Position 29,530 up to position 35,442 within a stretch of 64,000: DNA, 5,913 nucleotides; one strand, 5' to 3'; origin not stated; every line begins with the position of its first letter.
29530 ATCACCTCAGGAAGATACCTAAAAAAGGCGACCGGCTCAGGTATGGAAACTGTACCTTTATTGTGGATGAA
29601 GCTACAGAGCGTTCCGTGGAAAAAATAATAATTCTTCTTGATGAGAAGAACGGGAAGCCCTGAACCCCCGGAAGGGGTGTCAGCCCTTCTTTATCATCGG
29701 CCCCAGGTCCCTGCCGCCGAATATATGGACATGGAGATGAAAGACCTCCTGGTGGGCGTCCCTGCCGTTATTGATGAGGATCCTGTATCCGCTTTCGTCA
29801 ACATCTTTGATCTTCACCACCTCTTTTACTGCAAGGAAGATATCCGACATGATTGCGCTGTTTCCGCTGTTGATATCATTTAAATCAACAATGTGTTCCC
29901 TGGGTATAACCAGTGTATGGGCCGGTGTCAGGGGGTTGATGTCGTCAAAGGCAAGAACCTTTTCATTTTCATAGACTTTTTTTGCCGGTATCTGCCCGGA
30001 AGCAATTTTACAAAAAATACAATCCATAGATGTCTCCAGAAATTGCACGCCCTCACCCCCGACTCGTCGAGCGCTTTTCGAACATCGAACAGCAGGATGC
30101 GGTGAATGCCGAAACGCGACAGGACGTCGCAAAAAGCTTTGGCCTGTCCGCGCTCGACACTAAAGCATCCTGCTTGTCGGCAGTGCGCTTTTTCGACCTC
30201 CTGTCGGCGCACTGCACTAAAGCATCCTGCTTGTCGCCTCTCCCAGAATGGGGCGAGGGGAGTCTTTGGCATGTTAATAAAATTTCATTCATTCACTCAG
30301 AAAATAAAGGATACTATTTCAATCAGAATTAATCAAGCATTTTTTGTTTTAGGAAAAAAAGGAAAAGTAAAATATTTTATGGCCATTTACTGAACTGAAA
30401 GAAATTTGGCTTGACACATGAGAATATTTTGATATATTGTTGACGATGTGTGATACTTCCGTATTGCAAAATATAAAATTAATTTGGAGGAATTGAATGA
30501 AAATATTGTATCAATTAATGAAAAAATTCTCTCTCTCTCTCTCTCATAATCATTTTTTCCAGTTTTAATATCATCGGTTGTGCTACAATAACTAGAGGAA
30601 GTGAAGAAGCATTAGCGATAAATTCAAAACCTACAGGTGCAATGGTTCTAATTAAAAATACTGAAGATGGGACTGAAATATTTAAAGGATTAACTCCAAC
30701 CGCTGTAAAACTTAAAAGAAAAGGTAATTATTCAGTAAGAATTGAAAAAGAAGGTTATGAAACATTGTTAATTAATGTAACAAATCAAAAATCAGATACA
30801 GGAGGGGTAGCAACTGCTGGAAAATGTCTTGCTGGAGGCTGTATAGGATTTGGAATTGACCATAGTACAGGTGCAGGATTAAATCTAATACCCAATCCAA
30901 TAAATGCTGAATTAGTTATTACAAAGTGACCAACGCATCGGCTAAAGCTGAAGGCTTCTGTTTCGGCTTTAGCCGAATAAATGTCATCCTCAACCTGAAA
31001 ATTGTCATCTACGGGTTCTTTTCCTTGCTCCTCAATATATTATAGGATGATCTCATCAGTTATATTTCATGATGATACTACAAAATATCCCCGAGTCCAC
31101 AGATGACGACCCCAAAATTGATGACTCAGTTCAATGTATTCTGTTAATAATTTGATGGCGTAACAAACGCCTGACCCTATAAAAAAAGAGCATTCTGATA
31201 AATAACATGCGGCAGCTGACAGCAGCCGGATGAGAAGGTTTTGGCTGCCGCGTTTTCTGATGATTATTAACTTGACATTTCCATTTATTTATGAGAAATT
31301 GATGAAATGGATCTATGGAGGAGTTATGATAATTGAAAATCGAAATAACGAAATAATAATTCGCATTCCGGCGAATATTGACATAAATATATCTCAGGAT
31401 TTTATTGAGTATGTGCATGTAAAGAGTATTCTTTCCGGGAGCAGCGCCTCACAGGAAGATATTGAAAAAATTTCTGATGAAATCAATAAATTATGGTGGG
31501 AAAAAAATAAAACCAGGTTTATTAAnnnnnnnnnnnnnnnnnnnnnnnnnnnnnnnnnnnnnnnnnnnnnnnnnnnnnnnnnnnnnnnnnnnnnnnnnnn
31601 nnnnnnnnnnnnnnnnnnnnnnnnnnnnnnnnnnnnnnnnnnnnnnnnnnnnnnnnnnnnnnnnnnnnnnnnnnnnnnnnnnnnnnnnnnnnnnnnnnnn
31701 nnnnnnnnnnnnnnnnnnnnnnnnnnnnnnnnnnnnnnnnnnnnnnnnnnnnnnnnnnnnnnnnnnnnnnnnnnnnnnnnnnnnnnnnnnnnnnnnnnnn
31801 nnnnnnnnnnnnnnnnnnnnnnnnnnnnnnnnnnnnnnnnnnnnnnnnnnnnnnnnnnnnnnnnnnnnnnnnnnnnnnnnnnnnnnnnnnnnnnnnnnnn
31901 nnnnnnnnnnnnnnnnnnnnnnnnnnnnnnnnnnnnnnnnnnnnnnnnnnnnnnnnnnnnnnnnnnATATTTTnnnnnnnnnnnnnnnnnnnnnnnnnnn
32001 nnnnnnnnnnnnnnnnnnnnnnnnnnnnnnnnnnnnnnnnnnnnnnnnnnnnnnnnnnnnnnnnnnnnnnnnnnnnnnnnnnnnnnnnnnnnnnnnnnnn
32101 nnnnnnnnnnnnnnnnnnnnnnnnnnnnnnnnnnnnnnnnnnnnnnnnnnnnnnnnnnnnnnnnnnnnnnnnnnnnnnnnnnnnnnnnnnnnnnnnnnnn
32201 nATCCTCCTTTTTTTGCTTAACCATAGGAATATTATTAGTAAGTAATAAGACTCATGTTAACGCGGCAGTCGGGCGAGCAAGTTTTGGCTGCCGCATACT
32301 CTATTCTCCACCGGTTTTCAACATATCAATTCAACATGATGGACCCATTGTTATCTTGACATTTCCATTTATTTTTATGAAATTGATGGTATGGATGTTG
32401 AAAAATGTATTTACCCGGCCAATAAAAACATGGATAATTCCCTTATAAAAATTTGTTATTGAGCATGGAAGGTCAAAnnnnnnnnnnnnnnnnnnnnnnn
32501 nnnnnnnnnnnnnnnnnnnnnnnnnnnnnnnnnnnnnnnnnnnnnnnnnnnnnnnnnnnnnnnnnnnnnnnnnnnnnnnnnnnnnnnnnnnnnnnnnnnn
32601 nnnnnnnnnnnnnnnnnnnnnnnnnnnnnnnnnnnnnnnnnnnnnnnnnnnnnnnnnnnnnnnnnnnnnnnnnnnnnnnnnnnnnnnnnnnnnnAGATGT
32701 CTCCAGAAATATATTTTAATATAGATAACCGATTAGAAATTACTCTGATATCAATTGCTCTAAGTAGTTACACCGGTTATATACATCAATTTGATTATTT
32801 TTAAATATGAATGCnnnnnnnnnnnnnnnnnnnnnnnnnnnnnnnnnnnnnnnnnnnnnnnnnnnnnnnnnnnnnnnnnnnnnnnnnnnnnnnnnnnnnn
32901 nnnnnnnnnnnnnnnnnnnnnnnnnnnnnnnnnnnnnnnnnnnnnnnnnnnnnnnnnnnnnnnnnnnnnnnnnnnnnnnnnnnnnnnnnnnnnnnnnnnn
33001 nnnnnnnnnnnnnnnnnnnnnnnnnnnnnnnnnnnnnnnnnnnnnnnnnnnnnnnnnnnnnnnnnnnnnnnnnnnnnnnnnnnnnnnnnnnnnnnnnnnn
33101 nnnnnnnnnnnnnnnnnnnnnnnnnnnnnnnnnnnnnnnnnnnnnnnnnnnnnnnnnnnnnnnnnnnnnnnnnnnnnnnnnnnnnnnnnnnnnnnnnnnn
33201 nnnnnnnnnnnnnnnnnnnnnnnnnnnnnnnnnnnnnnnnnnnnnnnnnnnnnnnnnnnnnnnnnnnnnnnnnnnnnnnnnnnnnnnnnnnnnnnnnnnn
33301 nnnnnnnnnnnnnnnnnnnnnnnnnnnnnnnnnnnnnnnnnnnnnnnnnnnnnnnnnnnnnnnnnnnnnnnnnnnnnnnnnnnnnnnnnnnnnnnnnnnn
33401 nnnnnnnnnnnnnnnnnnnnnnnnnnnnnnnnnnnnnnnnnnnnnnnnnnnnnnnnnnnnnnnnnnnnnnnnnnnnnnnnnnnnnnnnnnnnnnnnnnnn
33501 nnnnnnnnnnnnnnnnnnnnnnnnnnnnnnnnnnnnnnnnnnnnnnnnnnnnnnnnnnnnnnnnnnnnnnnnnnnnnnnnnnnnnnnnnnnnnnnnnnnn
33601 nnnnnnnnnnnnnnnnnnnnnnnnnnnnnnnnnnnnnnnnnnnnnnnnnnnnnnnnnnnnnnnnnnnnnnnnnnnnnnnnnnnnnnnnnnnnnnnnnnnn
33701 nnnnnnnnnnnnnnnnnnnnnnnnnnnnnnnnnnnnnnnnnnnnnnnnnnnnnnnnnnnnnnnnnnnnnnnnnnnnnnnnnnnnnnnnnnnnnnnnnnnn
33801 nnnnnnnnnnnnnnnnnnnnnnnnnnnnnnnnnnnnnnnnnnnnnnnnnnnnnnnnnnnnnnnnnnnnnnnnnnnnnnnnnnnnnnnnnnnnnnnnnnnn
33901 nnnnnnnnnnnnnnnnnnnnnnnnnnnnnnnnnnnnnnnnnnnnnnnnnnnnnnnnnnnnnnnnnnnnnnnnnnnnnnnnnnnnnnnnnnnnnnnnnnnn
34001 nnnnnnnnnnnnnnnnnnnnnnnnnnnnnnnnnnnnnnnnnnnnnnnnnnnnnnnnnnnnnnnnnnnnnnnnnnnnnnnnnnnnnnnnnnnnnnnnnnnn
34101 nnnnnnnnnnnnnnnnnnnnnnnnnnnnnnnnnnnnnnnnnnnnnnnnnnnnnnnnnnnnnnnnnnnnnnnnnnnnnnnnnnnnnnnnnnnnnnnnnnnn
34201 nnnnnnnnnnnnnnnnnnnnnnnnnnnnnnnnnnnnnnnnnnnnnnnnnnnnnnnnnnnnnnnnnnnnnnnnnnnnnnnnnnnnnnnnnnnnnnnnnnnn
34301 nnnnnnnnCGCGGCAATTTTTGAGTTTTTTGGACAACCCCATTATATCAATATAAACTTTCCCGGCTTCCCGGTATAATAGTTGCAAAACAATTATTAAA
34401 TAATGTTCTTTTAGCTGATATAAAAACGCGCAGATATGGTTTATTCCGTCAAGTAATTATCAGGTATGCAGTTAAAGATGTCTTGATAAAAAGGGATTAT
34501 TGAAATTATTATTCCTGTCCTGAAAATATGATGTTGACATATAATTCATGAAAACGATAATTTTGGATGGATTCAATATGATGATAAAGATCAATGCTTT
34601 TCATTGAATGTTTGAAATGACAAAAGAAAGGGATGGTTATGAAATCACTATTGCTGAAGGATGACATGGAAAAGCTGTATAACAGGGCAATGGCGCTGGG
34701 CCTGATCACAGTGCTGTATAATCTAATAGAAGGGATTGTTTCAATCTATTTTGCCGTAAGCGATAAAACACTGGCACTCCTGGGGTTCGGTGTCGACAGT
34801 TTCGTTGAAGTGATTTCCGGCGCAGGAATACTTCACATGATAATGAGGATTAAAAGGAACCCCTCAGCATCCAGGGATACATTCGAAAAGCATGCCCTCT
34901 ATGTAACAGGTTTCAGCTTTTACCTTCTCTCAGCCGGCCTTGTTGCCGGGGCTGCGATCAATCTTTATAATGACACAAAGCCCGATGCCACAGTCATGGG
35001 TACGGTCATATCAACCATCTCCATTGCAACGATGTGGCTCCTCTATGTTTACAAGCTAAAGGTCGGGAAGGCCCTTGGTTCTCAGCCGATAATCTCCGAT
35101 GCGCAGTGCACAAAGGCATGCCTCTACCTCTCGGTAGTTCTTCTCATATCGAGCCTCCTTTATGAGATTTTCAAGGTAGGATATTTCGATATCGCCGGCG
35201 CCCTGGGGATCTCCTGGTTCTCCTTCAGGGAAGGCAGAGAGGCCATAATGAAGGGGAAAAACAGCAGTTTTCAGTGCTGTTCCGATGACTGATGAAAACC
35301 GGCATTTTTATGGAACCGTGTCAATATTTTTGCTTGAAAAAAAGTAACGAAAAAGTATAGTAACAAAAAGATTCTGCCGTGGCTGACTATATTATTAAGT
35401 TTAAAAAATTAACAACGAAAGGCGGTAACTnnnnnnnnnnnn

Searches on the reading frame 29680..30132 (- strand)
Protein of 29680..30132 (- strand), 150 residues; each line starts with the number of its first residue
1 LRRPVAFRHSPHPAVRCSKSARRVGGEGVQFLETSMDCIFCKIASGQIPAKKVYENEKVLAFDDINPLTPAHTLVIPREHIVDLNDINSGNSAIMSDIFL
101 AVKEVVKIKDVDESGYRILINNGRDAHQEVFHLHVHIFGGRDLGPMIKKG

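Call 23: search_protein_families(library=pfam, proteins=[window:29680-30132:-], max_evalue=0.01)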
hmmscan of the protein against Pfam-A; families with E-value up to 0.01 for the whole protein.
window:29680-30132:- (150 aa): 2 families
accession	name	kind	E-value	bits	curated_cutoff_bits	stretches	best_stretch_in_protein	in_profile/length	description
PF01230.28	HIT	-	3.3e-28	98.6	21.5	1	46-142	2-97/98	HIT domain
PF11969.13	DcpS_C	-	1.1e-22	81.1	24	1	38-139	2-101/114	Scavenger mRNA decapping enzyme C-term binding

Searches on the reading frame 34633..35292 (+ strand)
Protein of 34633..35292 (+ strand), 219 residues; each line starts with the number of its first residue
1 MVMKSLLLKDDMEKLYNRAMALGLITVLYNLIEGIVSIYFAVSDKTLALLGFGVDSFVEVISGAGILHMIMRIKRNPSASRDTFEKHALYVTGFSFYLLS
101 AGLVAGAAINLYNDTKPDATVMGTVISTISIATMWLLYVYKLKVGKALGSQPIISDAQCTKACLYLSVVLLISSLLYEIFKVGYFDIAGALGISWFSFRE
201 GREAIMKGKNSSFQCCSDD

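Call 23: search_protein_families(library=pfam, proteins=[window:34633-35292:+], max_evalue=0.01)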
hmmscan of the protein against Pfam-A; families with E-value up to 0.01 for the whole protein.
window:34633-35292:+ (219 aa): 1 family
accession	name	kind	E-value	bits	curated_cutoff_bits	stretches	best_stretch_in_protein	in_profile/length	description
PF01545.26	Cation_efflux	-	7.3e-09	36.1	26.6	1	25-207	3-192/198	Cation efflux family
